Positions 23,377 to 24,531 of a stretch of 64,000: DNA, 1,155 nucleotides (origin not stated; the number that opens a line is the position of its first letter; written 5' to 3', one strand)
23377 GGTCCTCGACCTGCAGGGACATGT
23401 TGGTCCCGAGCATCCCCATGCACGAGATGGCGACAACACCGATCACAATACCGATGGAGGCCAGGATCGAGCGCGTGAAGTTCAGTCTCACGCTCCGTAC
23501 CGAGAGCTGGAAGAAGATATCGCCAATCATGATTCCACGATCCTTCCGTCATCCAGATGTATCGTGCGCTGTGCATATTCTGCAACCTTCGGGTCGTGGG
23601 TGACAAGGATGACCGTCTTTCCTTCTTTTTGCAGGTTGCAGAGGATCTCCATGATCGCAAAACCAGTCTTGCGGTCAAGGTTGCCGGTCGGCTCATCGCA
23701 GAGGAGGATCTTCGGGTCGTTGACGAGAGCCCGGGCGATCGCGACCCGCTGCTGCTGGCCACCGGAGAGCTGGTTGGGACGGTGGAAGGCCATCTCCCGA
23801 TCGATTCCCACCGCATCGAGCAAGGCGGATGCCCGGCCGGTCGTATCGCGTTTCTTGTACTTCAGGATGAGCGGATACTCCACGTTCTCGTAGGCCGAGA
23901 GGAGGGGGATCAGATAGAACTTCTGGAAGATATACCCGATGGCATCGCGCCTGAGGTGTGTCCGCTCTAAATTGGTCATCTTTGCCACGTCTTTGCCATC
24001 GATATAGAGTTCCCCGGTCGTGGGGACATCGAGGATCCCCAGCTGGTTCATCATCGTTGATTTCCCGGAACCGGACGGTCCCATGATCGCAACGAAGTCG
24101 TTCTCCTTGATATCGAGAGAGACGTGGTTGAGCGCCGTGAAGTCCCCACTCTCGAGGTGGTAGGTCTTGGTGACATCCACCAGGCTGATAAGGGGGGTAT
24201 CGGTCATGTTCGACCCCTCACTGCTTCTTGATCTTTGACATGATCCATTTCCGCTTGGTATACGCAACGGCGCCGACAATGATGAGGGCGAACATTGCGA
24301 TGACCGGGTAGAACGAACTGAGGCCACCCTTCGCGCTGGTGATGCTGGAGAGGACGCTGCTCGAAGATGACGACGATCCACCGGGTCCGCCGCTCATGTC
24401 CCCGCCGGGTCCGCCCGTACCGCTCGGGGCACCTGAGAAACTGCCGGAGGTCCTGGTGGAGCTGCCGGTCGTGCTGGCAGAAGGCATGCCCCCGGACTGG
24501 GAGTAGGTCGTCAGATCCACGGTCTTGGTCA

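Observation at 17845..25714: Hidden three-promoter regulon: identical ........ box exactly 46 bp from a TATA-like box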

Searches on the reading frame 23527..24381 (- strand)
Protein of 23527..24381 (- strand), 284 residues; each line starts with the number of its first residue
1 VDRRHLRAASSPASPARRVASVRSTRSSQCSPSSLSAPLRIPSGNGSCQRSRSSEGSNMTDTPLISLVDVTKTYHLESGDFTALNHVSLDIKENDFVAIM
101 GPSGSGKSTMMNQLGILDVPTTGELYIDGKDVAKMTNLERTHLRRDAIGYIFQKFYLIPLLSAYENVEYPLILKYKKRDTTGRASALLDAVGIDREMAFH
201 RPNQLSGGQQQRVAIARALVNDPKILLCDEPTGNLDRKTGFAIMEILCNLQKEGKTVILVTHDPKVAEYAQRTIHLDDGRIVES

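Call 16: search_protein_families(library=pfam, proteins=[window:23527-24381:-], max_evalue=0.01)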
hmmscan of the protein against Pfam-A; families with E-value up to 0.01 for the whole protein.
window:23527-24381:- (284 aa): 9 families
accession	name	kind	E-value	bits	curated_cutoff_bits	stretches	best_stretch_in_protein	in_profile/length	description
PF00005.33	ABC_tran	-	2.1e-33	116.2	25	1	84-232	1-136/137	ABC transporter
PF02463.25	SMC_N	-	2.3e-07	30.9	40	1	185-275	124-210/220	RecF/RecN/SMC N terminal domain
PF13304.12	AAA_21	-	3.4e-06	27.8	27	1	202-266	235-302/304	AAA domain, putative AbiEii toxin, Type IV TA system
PF13555.12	AAA_29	-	0.00019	21.5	27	1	86-112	14-40/61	P-loop containing region of AAA domain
PF03193.22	RsgA_GTPase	-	0.0009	19.5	30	1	82-115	95-127/174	RsgA GTPase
PF10443.15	RNA12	-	0.0026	17.1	27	1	90-139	13-60/429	RNA12 protein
PF25199.1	nSTAND_NTPase5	-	0.004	17.4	34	0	92-115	39-62/145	Novel STAND NTPase 5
PF20720.3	nSTAND3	-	0.004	17.3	27.2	1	91-114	14-37/155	Novel STAND NTPase 3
PF20703.3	nSTAND1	-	0.0094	16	27.1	0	87-111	26-50/379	Novel STAND NTPase 1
